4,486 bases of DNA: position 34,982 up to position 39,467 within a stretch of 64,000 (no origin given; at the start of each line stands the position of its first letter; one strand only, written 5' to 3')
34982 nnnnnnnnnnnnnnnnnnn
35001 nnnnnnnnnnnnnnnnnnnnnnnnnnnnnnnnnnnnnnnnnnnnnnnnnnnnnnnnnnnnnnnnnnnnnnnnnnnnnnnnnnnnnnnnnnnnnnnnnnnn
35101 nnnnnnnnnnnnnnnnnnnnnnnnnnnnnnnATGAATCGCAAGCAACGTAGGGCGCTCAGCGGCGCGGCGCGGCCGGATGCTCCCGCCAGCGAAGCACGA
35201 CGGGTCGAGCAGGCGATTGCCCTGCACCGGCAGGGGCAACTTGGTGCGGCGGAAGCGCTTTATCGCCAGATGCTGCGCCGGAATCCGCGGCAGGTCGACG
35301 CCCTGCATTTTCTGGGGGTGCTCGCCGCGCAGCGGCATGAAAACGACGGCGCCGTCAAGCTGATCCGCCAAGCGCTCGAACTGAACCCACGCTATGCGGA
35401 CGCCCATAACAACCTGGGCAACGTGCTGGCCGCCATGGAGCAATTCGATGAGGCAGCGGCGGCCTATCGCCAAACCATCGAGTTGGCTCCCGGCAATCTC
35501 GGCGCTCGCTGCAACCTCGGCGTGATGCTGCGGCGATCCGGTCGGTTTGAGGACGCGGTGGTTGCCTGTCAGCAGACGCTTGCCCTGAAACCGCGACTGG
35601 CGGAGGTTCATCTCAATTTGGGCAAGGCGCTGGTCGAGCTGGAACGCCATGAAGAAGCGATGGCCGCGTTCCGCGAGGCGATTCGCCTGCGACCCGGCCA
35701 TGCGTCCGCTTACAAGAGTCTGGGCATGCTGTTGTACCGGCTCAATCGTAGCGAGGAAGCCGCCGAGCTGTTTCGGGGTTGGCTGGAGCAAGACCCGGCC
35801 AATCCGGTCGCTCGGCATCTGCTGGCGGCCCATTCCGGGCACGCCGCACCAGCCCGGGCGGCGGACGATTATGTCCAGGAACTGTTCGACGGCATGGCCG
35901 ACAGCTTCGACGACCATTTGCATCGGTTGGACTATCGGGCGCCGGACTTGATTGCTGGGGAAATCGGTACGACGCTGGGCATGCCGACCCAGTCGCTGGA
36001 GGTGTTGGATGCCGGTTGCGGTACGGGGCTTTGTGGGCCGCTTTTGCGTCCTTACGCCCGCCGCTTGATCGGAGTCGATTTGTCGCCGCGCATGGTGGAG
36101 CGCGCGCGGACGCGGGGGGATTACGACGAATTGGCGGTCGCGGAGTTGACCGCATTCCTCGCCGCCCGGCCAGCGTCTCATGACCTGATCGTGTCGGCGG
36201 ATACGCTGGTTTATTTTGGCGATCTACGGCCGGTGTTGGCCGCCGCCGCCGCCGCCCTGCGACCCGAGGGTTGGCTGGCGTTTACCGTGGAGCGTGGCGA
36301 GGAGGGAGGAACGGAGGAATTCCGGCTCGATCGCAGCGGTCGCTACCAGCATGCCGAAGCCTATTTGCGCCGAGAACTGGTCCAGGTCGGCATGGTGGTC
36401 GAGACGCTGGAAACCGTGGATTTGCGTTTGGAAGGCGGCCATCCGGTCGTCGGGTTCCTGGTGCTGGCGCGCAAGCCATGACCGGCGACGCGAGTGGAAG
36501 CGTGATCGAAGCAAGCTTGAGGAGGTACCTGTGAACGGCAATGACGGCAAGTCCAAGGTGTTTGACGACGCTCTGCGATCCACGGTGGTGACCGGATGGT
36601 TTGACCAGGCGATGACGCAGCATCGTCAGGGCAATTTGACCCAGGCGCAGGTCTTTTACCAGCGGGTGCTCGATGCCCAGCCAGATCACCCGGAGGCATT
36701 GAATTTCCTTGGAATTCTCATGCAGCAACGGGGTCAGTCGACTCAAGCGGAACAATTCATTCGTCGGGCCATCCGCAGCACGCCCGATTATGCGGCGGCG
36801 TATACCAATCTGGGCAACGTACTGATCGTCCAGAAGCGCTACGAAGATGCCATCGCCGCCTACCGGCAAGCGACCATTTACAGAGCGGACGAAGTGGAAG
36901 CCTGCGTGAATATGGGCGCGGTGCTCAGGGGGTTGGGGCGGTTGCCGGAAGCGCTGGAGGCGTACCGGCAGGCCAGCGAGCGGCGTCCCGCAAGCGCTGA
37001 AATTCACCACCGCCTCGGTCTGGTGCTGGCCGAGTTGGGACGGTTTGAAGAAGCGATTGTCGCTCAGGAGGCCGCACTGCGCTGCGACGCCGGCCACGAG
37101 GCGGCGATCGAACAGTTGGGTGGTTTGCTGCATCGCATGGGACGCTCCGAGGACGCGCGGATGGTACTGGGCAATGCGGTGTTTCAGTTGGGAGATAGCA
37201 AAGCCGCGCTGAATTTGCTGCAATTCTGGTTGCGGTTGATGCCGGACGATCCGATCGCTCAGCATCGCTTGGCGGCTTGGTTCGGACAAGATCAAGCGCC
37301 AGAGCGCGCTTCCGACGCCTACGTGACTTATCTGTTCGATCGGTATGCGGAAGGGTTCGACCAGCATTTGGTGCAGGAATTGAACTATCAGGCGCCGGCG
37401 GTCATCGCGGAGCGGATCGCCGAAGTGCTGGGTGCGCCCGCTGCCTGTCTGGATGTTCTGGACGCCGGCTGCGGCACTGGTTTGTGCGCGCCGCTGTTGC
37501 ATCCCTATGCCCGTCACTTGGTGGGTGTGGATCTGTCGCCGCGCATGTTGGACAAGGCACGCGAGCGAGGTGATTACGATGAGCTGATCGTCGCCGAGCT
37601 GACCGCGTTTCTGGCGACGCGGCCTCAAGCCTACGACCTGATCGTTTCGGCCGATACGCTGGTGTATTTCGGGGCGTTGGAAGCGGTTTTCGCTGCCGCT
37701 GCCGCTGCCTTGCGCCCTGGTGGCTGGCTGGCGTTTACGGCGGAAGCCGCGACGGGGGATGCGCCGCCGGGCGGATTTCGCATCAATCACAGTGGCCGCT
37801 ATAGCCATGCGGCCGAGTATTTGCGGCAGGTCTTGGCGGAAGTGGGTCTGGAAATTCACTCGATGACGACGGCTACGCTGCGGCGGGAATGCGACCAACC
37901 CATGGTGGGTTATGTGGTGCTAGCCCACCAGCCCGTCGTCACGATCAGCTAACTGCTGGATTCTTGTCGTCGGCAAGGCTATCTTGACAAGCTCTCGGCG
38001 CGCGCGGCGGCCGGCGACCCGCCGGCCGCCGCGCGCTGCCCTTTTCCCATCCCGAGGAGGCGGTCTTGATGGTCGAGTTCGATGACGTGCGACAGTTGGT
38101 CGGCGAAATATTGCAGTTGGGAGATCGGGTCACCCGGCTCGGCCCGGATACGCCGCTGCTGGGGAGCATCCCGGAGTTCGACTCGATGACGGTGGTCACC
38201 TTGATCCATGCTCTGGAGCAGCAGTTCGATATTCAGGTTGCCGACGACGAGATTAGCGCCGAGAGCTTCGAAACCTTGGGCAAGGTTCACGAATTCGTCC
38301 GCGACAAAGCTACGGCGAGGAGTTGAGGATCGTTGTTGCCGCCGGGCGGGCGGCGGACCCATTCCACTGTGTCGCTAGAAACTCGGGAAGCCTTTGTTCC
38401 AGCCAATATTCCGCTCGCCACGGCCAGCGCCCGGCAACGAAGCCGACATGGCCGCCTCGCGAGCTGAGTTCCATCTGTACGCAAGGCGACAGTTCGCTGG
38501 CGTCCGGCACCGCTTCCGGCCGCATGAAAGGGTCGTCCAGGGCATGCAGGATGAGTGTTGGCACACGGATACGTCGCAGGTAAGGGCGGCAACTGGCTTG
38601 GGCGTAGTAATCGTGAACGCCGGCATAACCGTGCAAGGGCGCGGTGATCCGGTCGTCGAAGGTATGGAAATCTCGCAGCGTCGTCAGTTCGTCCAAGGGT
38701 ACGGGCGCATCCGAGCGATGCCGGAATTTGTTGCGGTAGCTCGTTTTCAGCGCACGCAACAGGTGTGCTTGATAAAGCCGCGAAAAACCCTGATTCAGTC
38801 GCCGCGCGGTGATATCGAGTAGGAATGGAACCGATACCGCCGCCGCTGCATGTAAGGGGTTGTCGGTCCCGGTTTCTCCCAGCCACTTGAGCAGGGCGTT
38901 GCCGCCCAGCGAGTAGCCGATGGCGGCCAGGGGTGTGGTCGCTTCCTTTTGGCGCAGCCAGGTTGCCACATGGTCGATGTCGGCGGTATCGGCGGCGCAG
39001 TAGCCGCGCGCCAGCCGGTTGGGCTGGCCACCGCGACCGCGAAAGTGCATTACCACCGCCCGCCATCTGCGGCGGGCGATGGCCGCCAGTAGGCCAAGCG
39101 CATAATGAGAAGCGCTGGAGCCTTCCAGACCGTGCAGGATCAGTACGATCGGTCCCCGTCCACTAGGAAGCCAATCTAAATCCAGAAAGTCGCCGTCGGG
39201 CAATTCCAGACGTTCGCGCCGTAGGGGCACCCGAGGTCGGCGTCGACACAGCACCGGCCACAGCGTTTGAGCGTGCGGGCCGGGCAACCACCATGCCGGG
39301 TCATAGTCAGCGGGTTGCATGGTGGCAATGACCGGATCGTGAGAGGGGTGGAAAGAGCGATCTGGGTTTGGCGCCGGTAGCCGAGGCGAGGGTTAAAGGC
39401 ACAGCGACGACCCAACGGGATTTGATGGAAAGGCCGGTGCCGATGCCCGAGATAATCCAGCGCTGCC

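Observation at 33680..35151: AT-rich islet with two orphan ORFs occupies the vgrG/effector position downstream of clpV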

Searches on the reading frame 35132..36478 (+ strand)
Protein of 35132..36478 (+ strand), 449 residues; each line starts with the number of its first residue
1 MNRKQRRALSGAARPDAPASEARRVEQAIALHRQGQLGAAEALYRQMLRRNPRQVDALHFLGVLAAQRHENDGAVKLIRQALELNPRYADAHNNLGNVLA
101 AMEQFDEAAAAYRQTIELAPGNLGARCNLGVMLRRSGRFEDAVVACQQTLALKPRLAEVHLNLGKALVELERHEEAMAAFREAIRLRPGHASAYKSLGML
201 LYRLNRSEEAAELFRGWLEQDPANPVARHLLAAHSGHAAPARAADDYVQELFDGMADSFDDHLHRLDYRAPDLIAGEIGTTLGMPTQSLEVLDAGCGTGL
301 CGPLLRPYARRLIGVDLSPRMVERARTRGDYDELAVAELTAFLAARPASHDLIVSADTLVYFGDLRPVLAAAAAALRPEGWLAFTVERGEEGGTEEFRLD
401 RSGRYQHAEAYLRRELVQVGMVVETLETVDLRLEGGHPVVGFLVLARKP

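Call 4: search_protein_families(library=pfam, proteins=[window:35132-36478:+], max_evalue=1)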
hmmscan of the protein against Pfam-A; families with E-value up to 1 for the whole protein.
window:35132-36478:+ (449 aa): 40 families (the best 25 are shown)
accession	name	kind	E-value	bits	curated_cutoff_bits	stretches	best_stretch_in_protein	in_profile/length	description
PF00515.34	TPR_1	-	4.2e-35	118.6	27.8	6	89-122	1-34/34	Tetratricopeptide repeat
PF07719.23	TPR_2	-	6.8e-33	110.5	27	6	89-122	1-34/34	Tetratricopeptide repeat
PF13414.12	TPR_11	-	3.5e-29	100.6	26.8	4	70-101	9-40/42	TPR repeat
PF13431.12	TPR_17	-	3.2e-26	89.8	24.4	4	78-108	2-32/34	Tetratricopeptide repeat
PF13181.12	TPR_8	-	2.1e-25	87.1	25.7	2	157-189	1-33/34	Tetratricopeptide repeat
PF13432.12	TPR_16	-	4.8e-25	88.1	32.7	4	161-225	1-65/65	Tetratricopeptide repeat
PF13428.12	TPR_14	-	1.3e-21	75.3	23.5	6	193-233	3-43/44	Tetratricopeptide repeat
PF14559.12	TPR_19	-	2.1e-21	76.5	25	4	167-233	1-67/68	Tetratricopeptide repeat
PF13176.12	TPR_7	-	1.3e-17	62.8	27.9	3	91-121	1-31/36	Tetratricopeptide repeat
PF13374.12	TPR_10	-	1.8e-17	63.1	27.5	5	124-152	3-31/42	Tetratricopeptide repeat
PF13424.12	TPR_12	-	5.7e-17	62.1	30.1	5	126-187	6-75/77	Tetratricopeptide repeat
PF08241.18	Methyltransf_11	-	2.4e-14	54.2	21.2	1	292-384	1-95/95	Methyltransferase domain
PF23914.1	TPR_CcmH_CycH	-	3.9e-14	53.2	42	3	145-250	38-146/158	Cytochrome c-type biogenesis protein H TPR domain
PF13649.12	Methyltransf_25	-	3.2e-13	50.6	27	1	291-380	1-97/97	Methyltransferase domain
PF08242.18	Methyltransf_12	-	6.4e-13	49.7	30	1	292-382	1-98/98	Methyltransferase domain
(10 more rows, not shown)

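Call 5: search_protein_families(library=ncbifam, proteins=[window:35132-36478:+], max_evalue=1)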
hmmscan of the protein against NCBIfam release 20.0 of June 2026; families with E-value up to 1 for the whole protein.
window:35132-36478:+ (449 aa): 60 families (the best 25 are shown)
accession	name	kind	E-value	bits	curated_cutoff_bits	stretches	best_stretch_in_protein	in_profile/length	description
NF040959.1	MamA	equivalog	2e-28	99.2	200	2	26-184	42-200/204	magnetosome protein MamA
TIGR02917.1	PEP_TPR_lipo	equivalog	5.2e-25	87.5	312.2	1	27-233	131-337/899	XrtA/PEP-CTERM system TPR-repeat protein PrsT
TIGR02521.1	type_IV_pilW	equivalog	2.1e-21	76.6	154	2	105-244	47-191/234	type IV pilus biogenesis/stability protein PilW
NF008391.2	PRK11189.1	equivalog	1.4e-18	67.4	250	3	79-143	89-153/297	lipoprotein NlpI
NF033762.1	social_mot_Tgl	equivalog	7.8e-18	64.7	225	2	25-116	35-127/252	social motility TPR repeat lipoprotein Tgl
NF033920.0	C39_PA2778_fam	equivalog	3.1e-16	59.6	150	4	15-120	150-255/255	PA2778 family cysteine peptidase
NF052415.1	T3SS_chap_SctY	equivalog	2.5e-14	53.7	70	3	101-185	18-105/106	type III secretion apparatus assembly chaperone SctY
NF045667.1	MTase_DVU1556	equivalog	1.7e-12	47.3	155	1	286-426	21-165/213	DVU_1556 family methyltransferase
NF033758.1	gliding_GltE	equivalog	6.4e-12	45.2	225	1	15-218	151-352/411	adventurous gliding motility TPR repeat lipoprotein GltE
NF007610.0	PRK10258.1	equivalog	3.2e-11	43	342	1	287-386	42-140/251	malonyl-ACP O-methyltransferase BioC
TIGR02072.1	BioC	equivalog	8.8e-11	42.1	184.95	1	286-385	33-133/244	malonyl-ACP O-methyltransferase BioC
TIGR02552.1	LcrH_SycD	equivalog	1.2e-10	41.2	104.8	2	135-225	30-120/136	SycD/LcrH family type III secretion system chaperone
TIGR03939.1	PGA_TPR_OMP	equivalog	1.2e-10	40.3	366.65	1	17-216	17-213/800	poly-beta-1,6 N-acetyl-D-glucosamine export porin PgaA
TIGR04510.1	mod_pep_cyc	subfamily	1.6e-08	33.5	400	1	29-251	406-628/814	putative peptide modification system cyclase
TIGR01983.1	UbiG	equivalog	4.9e-08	32.6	102.95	1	284-385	46-152/228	bifunctional 2-polyprenyl-6-hydroxyphenol methylase/3-demethylubiquinol 3-O-methyltransferase UbiG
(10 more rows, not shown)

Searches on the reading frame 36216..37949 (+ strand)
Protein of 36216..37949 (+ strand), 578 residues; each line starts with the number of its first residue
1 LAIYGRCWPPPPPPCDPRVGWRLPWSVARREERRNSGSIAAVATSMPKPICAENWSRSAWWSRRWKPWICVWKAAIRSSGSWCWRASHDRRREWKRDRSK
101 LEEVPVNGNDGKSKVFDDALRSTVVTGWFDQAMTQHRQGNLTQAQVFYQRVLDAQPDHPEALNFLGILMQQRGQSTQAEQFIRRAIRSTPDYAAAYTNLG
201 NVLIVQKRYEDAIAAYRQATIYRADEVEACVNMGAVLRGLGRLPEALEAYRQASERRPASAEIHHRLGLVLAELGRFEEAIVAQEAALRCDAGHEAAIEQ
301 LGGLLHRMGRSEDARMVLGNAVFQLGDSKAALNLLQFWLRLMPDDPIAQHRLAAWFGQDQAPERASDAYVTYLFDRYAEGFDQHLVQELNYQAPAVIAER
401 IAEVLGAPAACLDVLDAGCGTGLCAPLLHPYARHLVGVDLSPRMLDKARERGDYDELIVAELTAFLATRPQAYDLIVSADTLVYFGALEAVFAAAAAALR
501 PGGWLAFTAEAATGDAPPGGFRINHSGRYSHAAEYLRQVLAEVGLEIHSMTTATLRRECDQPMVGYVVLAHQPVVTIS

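Call 4: search_protein_families(library=pfam, proteins=[window:36216-37949:+], max_evalue=1)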
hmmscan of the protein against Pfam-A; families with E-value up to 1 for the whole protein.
window:36216-37949:+ (578 aa): 35 families (the best 25 are shown)
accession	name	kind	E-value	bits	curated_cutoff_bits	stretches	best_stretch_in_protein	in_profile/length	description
PF07719.23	TPR_2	-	1.8e-30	102.9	27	5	193-219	1-27/34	Tetratricopeptide repeat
PF00515.34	TPR_1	-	1.4e-28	98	27.8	4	193-219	1-27/34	Tetratricopeptide repeat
PF13414.12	TPR_11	-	9.2e-25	86.5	26.8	4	236-275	3-42/42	TPR repeat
PF13181.12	TPR_8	-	5.6e-24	82.7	25.7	4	261-289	1-29/34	Tetratricopeptide repeat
PF13431.12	TPR_17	-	3e-23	80.5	24.4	3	183-214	3-34/34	Tetratricopeptide repeat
PF14559.12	TPR_19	-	1.1e-22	80.6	25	4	137-196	3-61/68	Tetratricopeptide repeat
PF13432.12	TPR_16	-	1.7e-22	79.9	32.7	4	236-293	6-63/65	Tetratricopeptide repeat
PF13424.12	TPR_12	-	1.8e-20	73.3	30.1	3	231-290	7-74/77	Tetratricopeptide repeat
PF08241.18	Methyltransf_11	-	1.8e-15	57.8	21.2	1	415-507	1-95/95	Methyltransferase domain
PF13649.12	Methyltransf_25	-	2.1e-15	57.6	27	1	414-503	1-97/97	Methyltransferase domain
PF13428.12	TPR_14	-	3.8e-15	55.3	23.5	4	232-268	6-42/44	Tetratricopeptide repeat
PF13489.12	Methyltransf_23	-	3.5e-14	53.3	27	1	391-548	3-162/164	Methyltransferase domain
PF08242.18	Methyltransf_12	-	1.8e-13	51.5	30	1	415-505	1-98/98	Methyltransferase domain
PF13374.12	TPR_10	-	3.8e-13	49.4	27.5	3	193-219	2-28/42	Tetratricopeptide repeat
PF12895.13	ANAPC3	-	2.3e-11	44.3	27.2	1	138-218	2-81/82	Anaphase-promoting complex, cyclosome, subunit 3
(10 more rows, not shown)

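Call 5: search_protein_families(library=ncbifam, proteins=[window:36216-37949:+], max_evalue=1)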
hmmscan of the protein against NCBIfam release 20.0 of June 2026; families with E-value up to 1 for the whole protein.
window:36216-37949:+ (578 aa): 58 families (the best 25 are shown)
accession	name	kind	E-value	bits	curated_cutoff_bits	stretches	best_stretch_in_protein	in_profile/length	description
NF040959.1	MamA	equivalog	8.5e-29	100.5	200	3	130-282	42-194/204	magnetosome protein MamA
NF033762.1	social_mot_Tgl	equivalog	8.8e-20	71.1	225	2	129-219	35-126/252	social motility TPR repeat lipoprotein Tgl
TIGR02917.1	PEP_TPR_lipo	equivalog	1.8e-19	69.1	312.2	3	131-212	165-246/899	XrtA/PEP-CTERM system TPR-repeat protein PrsT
TIGR02521.1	type_IV_pilW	equivalog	9e-19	67.9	154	3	132-220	38-126/234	type IV pilus biogenesis/stability protein PilW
NF033920.0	C39_PA2778_fam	equivalog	1.1e-14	54.5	150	4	185-256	182-253/255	PA2778 family cysteine peptidase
TIGR02552.1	LcrH_SycD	equivalog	4.9e-13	49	104.8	3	197-261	56-120/136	SycD/LcrH family type III secretion system chaperone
NF045667.1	MTase_DVU1556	equivalog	5.3e-13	48.9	155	1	402-549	15-164/213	DVU_1556 family methyltransferase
NF007610.0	PRK10258.1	equivalog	3.6e-12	46.1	342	1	373-510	12-141/251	malonyl-ACP O-methyltransferase BioC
NF033758.1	gliding_GltE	equivalog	1.2e-11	44.3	225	1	143-273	206-336/411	adventurous gliding motility TPR repeat lipoprotein GltE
TIGR02072.1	BioC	equivalog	1.3e-11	44.8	184.95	1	400-509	22-134/244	malonyl-ACP O-methyltransferase BioC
TIGR02021.1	BchM-ChlM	equivalog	1.1e-09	38.1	158.9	1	397-489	40-135/218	magnesium protoporphyrin IX methyltransferase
NF043040.1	corrin_prot_MT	hypoth_equivalog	3.1e-09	36.6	180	1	399-511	32-151/216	corrinoid protein-associated methyltransferase CpaM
NF011886.0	PRK15359.1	equivalog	1.3e-08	34.7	146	2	264-328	61-124/144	type III secretion system chaperone protein SscB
NF008391.2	PRK11189.1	equivalog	1.4e-08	34.6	250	2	138-215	78-155/297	lipoprotein NlpI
NF052415.1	T3SS_chap_SctY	equivalog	7e-08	32.9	70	1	132-218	13-102/106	type III secretion apparatus assembly chaperone SctY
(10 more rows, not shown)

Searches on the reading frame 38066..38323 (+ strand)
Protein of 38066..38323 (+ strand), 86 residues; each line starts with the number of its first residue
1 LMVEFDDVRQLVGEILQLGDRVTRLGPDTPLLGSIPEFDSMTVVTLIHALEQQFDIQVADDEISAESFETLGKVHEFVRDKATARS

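Call 10: search_protein_families(library=pfam, proteins=[window:38066-38323:+], max_evalue=0.0001)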
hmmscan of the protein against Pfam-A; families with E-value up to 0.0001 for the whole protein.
window:38066-38323:+ (86 aa): 1 family
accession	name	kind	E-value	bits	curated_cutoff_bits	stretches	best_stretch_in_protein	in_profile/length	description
PF00550.31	PP-binding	-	6.4e-08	33.2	20.8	1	7-73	2-62/67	Phosphopantetheine attachment site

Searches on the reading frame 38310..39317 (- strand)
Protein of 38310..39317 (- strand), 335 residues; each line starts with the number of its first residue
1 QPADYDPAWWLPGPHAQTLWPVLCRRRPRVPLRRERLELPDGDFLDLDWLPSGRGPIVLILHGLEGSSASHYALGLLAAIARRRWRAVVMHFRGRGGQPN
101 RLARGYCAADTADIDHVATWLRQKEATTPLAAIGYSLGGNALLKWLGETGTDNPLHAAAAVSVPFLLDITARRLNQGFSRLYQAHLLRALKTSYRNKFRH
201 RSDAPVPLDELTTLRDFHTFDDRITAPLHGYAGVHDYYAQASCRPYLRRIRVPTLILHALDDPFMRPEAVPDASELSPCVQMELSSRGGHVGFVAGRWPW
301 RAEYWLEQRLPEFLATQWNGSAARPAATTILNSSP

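Call 10: search_protein_families(library=pfam, proteins=[window:38310-39317:-], max_evalue=0.0001)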
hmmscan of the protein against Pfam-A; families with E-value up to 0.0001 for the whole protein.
window:38310-39317:- (335 aa): 2 families
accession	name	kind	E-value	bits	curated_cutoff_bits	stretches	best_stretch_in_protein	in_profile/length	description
PF00561.26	Abhydrolase_1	-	1e-21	78.2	25.8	1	56-293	1-241/245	alpha/beta hydrolase fold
PF12146.15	Hydrolase_4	-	2.5e-11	43.8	27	1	57-271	6-211/239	Serine aminopeptidase, S33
